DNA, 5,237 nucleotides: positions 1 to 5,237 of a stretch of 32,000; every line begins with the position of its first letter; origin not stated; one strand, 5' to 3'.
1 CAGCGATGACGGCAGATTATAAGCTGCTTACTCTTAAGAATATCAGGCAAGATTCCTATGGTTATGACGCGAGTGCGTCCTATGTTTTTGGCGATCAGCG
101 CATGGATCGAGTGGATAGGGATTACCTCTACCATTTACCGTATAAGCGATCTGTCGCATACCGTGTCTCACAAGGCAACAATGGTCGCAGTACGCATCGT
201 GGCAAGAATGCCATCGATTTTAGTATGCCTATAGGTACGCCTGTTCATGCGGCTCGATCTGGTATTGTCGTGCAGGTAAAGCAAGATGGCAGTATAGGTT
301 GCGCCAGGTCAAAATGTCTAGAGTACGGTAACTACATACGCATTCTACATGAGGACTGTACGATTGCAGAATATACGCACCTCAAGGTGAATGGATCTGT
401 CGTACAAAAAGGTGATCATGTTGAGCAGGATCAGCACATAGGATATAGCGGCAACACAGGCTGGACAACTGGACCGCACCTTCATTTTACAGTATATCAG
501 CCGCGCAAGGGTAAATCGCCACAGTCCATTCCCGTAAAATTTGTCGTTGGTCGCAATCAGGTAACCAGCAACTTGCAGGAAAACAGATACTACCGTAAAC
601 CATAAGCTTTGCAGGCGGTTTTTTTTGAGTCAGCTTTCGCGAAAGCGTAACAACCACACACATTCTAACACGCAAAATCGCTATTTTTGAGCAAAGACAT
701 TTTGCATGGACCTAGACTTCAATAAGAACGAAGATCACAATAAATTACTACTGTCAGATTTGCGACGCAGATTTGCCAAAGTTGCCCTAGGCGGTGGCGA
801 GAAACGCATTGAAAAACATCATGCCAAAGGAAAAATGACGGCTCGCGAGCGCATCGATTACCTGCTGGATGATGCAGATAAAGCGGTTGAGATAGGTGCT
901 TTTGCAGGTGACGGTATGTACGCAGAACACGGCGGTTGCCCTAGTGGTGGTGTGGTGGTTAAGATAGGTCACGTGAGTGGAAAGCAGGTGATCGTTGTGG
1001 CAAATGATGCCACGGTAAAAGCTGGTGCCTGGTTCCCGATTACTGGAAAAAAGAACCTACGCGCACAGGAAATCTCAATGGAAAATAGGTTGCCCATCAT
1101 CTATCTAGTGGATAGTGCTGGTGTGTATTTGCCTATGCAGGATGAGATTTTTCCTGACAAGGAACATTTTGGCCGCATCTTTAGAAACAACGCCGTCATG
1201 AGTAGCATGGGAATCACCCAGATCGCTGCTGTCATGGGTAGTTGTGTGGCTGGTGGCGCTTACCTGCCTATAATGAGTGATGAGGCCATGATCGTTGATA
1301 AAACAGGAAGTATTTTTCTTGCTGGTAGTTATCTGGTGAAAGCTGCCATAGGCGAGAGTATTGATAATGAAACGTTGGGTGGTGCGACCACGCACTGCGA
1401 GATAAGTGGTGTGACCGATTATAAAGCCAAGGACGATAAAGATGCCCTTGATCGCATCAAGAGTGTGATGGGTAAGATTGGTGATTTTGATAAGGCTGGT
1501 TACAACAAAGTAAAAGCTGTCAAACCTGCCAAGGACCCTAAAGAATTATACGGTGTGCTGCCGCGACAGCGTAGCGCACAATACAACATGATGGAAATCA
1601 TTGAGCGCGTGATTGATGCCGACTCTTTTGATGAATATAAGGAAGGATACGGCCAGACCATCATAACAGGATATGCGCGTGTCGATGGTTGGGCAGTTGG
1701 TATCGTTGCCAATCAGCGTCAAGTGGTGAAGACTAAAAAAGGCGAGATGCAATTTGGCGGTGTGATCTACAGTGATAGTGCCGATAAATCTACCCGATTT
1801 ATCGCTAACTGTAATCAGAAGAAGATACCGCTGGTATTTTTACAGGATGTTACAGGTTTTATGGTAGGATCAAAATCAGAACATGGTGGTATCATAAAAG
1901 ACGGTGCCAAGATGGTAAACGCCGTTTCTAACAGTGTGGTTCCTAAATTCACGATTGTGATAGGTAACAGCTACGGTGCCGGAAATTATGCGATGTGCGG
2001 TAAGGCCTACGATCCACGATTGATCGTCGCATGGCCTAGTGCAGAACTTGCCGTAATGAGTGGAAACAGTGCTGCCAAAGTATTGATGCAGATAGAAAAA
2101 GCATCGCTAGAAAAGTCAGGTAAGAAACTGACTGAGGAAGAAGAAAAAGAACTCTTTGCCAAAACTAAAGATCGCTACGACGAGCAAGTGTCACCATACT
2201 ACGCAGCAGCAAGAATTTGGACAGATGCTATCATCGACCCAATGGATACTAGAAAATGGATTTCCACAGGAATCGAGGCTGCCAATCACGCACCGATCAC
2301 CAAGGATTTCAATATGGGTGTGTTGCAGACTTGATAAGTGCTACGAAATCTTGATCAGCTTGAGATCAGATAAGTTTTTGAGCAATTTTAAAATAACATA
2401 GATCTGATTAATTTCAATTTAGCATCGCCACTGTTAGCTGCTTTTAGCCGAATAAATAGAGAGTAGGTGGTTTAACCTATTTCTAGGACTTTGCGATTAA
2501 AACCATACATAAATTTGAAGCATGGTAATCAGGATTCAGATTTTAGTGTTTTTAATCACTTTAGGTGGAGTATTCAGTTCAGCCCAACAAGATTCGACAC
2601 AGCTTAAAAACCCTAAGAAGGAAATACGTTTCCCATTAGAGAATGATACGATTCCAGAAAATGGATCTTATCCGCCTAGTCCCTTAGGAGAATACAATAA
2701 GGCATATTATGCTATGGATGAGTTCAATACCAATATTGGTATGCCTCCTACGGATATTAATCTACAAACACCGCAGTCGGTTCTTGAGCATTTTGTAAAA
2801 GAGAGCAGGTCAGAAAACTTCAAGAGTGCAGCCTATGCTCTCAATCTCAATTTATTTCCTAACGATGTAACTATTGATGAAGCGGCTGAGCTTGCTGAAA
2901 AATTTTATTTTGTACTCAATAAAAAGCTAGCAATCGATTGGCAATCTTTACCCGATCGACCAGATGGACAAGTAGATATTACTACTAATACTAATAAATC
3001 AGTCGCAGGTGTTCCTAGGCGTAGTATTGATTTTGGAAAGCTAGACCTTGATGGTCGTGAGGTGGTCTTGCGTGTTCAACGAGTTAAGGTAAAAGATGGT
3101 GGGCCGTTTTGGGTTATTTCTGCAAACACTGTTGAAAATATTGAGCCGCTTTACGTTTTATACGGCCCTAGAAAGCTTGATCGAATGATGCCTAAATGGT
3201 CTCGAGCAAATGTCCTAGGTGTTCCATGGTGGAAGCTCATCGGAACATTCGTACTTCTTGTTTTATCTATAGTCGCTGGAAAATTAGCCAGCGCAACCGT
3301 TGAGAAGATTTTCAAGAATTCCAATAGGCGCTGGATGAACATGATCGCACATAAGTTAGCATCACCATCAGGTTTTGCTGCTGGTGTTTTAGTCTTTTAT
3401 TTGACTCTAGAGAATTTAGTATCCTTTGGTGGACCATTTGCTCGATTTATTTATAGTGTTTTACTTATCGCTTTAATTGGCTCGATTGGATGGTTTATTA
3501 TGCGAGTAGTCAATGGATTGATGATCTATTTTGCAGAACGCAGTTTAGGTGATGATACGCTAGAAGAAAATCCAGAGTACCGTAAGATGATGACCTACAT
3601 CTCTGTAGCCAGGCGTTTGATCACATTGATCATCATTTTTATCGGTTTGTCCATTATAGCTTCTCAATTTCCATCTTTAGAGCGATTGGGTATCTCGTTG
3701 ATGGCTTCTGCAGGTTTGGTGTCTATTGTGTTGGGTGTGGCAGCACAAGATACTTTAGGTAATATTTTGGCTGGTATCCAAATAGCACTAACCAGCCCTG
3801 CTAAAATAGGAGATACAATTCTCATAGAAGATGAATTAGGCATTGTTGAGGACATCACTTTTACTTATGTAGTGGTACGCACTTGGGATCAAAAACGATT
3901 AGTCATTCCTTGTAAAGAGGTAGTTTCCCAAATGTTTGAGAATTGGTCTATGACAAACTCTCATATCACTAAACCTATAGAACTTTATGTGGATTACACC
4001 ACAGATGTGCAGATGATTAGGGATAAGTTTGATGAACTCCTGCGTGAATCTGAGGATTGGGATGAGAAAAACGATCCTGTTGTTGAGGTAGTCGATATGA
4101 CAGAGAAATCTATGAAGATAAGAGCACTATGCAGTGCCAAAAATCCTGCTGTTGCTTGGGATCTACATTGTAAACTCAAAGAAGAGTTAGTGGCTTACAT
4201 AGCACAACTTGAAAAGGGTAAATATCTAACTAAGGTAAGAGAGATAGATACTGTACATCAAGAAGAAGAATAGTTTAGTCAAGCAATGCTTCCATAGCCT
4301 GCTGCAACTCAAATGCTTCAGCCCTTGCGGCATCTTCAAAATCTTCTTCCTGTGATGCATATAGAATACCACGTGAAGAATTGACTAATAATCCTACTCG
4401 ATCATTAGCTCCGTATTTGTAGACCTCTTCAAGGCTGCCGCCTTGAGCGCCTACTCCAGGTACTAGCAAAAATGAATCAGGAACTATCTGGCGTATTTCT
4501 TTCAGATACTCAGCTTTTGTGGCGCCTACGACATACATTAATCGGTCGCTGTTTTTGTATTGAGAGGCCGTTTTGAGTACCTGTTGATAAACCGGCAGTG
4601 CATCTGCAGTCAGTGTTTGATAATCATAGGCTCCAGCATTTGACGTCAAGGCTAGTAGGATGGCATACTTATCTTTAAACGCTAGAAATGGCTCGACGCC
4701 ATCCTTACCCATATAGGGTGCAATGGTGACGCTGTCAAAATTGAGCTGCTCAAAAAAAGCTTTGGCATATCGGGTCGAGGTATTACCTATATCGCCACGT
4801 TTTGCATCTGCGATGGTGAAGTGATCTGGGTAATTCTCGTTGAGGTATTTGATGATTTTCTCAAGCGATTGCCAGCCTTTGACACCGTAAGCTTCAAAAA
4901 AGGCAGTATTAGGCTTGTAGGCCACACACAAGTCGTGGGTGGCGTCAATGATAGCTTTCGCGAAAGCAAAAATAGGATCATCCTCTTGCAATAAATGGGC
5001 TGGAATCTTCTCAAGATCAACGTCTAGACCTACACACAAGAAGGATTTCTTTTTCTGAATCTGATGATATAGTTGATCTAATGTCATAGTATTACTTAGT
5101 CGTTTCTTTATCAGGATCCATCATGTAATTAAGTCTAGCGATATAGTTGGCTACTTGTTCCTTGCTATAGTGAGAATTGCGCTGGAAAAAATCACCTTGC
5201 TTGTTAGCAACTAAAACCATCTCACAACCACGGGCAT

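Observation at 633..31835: Highly iterated 14-bp perfect palindrome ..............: 8 exact copies plus 1 near-copy in 32 kb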

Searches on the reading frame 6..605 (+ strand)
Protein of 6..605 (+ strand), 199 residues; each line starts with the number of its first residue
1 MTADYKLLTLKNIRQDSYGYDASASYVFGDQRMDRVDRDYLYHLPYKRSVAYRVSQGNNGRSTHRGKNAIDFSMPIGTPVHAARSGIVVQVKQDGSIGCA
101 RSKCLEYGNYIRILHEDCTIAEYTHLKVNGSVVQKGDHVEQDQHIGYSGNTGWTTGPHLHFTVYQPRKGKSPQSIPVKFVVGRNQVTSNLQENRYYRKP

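Call 5: search_protein_families(library=pfam, proteins=[window:6-605:+])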
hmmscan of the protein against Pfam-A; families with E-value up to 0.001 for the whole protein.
window:6-605:+ (199 aa): 1 family
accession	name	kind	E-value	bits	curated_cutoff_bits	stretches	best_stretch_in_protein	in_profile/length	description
PF01551.29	Peptidase_M23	-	1.6e-23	83.1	28.7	1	67-165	3-89/96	Peptidase family M23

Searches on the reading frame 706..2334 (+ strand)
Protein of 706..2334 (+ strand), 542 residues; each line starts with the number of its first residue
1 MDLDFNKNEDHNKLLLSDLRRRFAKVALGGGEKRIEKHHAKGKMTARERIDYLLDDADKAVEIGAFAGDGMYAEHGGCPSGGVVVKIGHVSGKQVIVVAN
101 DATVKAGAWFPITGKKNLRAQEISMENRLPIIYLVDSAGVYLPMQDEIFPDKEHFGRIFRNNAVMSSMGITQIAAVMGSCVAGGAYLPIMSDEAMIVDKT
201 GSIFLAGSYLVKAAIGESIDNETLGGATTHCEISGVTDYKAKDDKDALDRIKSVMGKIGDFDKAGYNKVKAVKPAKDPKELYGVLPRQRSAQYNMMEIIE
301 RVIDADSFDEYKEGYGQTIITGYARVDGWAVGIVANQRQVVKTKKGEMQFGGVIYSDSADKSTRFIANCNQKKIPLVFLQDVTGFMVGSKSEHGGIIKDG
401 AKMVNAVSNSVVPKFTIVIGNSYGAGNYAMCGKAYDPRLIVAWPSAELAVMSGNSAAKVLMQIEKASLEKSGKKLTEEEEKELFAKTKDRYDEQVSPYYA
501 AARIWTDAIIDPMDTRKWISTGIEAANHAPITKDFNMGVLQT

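Call 5: search_protein_families(library=pfam, proteins=[window:706-2334:+])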
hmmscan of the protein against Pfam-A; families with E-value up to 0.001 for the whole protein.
window:706-2334:+ (542 aa): 3 families
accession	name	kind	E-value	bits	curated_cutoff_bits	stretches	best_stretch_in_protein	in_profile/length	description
PF01039.27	Carboxyl_trans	-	2.6e-144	482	22.3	1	37-531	1-483/493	Carboxyl transferase domain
PF03255.19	ACCA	-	3.3e-13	49.9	23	2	297-464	74-234/310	Acetyl co-enzyme A carboxylase carboxyltransferase-like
PF06833.16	MdcE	-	5e-07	30.1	32.7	0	370-462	24-116/196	Malonate decarboxylase gamma subunit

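Call 11: find_encoding_contigs(protein=window:706-2334:+, flank=10000, max_places=6)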
Protein window:706-2334:+ (542 aa): no gene with exactly this product is on record in the collection.

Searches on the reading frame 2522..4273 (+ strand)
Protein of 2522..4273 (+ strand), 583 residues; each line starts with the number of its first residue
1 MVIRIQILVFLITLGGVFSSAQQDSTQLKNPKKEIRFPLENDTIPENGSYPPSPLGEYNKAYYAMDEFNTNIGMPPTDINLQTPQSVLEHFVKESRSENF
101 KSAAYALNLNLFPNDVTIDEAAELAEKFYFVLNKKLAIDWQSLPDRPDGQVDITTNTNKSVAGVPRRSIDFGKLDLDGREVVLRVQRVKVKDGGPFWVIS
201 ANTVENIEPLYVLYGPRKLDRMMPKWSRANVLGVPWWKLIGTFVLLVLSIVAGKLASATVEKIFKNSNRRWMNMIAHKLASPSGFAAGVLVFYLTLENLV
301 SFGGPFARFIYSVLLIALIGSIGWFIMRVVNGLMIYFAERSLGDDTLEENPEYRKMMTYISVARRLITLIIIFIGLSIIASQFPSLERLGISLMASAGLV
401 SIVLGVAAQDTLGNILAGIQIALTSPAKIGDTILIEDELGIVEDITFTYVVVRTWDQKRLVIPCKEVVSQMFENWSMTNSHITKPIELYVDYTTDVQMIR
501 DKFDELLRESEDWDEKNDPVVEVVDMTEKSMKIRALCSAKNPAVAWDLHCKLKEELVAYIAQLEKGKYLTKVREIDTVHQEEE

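Call 5: search_protein_families(library=pfam, proteins=[window:2522-4273:+])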
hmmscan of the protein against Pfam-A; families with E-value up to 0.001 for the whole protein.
window:2522-4273:+ (583 aa): 1 family
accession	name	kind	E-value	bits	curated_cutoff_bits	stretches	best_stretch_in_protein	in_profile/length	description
PF00924.24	MS_channel_2nd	-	1.7e-16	60.5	20.2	1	410-476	1-67/68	Mechanosensitive ion channel, beta-domain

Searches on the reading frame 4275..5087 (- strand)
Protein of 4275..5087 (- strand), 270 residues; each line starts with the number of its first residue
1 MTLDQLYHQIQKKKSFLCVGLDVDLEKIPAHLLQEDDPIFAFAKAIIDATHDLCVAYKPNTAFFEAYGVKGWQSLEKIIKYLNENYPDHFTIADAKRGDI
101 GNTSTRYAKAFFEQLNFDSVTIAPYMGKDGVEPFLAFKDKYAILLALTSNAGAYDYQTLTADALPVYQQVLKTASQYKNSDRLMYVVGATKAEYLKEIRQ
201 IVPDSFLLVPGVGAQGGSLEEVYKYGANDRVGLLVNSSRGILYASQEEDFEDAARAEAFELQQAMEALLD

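Call 5: search_protein_families(library=pfam, proteins=[window:4275-5087:-])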
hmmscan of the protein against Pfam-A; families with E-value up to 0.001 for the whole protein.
window:4275-5087:- (270 aa): 1 family
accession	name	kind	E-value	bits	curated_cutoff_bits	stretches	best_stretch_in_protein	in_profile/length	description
PF00215.30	OMPdecase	-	1.1e-27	97.8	27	1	17-246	3-213/221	Orotidine 5'-phosphate decarboxylase / HUMPS family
